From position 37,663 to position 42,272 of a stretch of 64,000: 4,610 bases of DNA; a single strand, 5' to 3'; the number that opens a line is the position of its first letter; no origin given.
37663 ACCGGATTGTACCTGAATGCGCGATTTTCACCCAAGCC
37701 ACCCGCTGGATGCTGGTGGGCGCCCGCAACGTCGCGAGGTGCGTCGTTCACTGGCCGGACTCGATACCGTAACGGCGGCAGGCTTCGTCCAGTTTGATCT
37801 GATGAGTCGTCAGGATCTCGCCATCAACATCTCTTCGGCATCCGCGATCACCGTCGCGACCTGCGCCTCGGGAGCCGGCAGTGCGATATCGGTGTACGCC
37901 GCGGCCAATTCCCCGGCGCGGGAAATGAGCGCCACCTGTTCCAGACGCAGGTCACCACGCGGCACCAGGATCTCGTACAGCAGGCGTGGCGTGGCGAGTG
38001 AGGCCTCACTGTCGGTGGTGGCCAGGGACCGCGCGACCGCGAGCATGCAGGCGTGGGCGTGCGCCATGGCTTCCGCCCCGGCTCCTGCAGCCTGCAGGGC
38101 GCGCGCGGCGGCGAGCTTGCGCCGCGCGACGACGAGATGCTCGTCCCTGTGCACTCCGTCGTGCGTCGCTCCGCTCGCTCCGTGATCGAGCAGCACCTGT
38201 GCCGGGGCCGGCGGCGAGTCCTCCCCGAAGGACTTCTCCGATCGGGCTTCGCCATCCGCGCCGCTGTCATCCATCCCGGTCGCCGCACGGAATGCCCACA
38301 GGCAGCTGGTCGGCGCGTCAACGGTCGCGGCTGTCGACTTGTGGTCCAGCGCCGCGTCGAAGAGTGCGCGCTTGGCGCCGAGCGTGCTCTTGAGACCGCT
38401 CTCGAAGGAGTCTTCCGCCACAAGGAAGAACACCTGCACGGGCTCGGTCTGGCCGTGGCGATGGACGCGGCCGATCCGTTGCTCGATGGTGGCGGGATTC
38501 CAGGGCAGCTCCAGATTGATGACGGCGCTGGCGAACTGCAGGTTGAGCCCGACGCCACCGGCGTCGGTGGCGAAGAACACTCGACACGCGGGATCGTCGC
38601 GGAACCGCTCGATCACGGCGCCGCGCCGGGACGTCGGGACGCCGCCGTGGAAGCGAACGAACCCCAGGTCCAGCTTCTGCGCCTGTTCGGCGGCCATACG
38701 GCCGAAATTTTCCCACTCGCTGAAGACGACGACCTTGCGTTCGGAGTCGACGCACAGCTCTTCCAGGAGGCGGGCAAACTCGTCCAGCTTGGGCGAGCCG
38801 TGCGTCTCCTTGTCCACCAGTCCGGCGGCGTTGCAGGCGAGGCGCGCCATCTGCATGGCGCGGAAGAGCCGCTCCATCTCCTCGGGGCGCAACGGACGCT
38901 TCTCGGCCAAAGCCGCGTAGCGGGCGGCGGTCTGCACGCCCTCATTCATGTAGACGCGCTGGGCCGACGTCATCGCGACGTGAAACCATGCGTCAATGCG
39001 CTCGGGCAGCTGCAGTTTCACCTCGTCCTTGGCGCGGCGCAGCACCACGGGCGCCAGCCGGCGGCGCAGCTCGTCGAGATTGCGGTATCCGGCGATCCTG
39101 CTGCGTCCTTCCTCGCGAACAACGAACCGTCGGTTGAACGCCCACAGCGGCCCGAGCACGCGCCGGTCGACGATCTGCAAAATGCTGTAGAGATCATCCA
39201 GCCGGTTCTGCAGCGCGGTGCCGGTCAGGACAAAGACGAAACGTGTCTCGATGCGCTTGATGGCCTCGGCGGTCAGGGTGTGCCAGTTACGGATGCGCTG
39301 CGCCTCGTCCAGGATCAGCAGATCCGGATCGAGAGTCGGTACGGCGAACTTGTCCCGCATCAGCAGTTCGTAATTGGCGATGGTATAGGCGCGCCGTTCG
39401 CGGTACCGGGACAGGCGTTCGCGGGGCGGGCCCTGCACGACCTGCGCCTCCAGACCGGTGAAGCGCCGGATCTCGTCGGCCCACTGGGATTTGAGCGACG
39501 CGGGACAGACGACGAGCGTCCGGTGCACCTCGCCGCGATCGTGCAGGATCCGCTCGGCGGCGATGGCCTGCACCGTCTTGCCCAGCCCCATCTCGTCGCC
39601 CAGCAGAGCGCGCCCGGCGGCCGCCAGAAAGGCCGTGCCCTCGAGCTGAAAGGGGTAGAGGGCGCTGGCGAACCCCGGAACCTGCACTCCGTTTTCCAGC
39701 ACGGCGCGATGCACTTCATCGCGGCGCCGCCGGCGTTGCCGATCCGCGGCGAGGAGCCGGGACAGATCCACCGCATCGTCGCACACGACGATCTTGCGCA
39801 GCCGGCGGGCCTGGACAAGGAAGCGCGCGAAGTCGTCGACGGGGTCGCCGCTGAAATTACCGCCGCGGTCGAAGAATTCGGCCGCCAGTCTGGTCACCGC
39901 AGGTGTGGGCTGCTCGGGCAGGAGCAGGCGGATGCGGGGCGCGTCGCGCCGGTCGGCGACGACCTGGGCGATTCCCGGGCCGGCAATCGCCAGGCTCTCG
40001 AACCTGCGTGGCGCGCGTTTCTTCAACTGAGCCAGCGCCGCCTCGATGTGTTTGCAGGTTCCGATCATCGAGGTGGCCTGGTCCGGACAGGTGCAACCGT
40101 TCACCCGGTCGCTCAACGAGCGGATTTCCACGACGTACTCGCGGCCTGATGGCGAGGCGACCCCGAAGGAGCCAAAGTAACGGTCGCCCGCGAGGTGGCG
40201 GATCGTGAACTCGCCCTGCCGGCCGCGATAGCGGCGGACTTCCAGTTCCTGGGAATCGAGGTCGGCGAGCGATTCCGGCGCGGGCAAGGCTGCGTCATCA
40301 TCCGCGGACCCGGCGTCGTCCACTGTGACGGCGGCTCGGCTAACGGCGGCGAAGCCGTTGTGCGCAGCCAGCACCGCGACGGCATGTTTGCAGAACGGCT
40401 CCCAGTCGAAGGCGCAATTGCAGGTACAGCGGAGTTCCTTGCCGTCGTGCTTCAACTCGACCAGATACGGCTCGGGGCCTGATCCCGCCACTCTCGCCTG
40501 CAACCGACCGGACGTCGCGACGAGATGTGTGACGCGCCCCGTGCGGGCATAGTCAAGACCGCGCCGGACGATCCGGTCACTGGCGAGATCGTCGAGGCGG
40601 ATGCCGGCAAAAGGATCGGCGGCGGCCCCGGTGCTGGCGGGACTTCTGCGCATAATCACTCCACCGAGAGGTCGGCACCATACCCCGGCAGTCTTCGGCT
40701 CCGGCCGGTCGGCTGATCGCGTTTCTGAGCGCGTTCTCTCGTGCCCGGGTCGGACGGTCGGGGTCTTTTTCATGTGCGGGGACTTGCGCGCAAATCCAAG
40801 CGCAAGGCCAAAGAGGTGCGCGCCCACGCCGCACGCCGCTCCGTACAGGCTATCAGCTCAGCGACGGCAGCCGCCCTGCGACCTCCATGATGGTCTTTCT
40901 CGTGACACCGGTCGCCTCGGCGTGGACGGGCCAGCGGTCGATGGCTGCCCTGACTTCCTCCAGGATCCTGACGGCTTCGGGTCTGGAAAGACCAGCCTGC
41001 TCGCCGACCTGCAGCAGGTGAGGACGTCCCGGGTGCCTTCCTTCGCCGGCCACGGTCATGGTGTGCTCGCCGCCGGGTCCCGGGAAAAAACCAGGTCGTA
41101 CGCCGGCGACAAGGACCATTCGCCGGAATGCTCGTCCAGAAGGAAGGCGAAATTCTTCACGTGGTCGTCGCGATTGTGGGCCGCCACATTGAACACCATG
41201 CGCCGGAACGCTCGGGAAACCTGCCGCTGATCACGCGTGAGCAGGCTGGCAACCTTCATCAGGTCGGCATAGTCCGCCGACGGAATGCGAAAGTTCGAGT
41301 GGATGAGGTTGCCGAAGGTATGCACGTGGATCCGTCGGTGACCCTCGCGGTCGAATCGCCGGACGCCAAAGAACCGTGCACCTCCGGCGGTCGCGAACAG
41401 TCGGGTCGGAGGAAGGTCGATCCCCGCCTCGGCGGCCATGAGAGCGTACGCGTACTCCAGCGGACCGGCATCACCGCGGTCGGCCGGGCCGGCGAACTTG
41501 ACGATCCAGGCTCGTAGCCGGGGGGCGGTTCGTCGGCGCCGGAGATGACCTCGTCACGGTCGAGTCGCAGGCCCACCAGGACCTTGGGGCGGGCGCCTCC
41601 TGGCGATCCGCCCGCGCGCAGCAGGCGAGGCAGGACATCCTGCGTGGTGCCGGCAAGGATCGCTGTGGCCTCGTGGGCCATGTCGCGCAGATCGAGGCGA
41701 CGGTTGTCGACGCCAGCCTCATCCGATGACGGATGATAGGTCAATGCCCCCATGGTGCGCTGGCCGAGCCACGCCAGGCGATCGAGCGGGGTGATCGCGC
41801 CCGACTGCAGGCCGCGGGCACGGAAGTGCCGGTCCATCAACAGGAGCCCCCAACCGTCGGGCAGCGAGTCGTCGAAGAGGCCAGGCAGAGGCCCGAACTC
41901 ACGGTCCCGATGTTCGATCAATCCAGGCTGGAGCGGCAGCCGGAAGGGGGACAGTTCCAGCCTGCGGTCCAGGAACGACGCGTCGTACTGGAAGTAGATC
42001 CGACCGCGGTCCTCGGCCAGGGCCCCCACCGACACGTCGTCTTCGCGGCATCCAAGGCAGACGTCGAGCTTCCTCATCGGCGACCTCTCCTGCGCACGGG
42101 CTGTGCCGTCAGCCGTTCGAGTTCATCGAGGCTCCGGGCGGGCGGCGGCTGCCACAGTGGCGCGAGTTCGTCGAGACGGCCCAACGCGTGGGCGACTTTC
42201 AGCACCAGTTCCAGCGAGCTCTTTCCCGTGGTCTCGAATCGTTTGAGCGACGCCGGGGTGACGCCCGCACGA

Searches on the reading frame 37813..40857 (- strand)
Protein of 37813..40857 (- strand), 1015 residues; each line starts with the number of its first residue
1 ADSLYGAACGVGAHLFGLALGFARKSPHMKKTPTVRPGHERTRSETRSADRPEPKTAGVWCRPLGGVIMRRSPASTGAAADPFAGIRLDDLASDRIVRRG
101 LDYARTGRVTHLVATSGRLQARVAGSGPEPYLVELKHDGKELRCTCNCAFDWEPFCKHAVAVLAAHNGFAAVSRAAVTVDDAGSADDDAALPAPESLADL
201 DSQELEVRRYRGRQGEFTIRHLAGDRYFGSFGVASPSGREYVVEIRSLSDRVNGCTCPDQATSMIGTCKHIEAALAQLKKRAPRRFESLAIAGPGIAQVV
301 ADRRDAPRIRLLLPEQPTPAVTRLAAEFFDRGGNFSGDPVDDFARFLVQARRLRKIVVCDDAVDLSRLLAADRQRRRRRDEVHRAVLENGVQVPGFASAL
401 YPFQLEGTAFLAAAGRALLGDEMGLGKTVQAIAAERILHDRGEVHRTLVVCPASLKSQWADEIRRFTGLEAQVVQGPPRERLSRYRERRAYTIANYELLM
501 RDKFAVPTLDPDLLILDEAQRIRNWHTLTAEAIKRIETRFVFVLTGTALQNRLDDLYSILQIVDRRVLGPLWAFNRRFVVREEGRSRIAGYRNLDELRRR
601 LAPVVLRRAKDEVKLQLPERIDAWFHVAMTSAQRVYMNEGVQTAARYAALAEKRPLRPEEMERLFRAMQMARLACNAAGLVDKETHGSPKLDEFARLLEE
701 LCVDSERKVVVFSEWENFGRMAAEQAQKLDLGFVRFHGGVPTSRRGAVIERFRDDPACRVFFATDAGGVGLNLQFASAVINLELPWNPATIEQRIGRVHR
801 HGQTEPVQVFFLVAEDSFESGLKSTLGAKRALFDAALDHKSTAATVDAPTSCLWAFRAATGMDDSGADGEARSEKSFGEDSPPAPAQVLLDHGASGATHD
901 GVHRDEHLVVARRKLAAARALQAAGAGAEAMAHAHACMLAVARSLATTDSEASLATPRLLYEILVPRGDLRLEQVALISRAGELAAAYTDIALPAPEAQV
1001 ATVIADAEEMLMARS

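Call 9: search_protein_families(library=pfam, proteins=[window:37813-40857:-], max_evalue=0.01)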
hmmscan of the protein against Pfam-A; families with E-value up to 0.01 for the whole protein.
window:37813-40857:- (1015 aa): 6 families
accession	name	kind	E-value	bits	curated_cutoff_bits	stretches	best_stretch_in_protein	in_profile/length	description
PF00176.29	SNF2-rel_dom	-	3.5e-41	141.6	24.9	1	417-678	15-288/290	SNF2-related domain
PF00271.37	Helicase_C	-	4.1e-23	82.2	23.5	1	695-802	4-110/110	Helicase conserved C-terminal domain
PF04851.21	ResIII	-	7.4e-06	26.4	22.5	1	416-547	25-161/164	Type III restriction enzyme, res subunit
PF00270.35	DEAD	-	0.0002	21.6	26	1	417-548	17-160/167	DEAD/DEAH box helicase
PF16203.11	ERCC3_RAD25_C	-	0.0014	18.4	27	1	706-817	60-172/248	ERCC3/RAD25/XPB C-terminal helicase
PF13401.12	AAA_22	-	0.0081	16.9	27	0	423-547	14-123/130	AAA domain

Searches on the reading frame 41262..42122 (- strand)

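Call 13: search_protein_families(library=pfam, proteins=[window:41262-42122:-], max_evalue=0.01)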
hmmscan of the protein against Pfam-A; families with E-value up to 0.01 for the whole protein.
window:41262-42122:- (287 aa): 1 family
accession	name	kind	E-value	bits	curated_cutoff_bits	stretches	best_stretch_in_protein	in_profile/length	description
PF13657.11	Couple_hipA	-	7.6e-16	58.9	22.5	1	29-129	7-98/99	HipA N-terminal domain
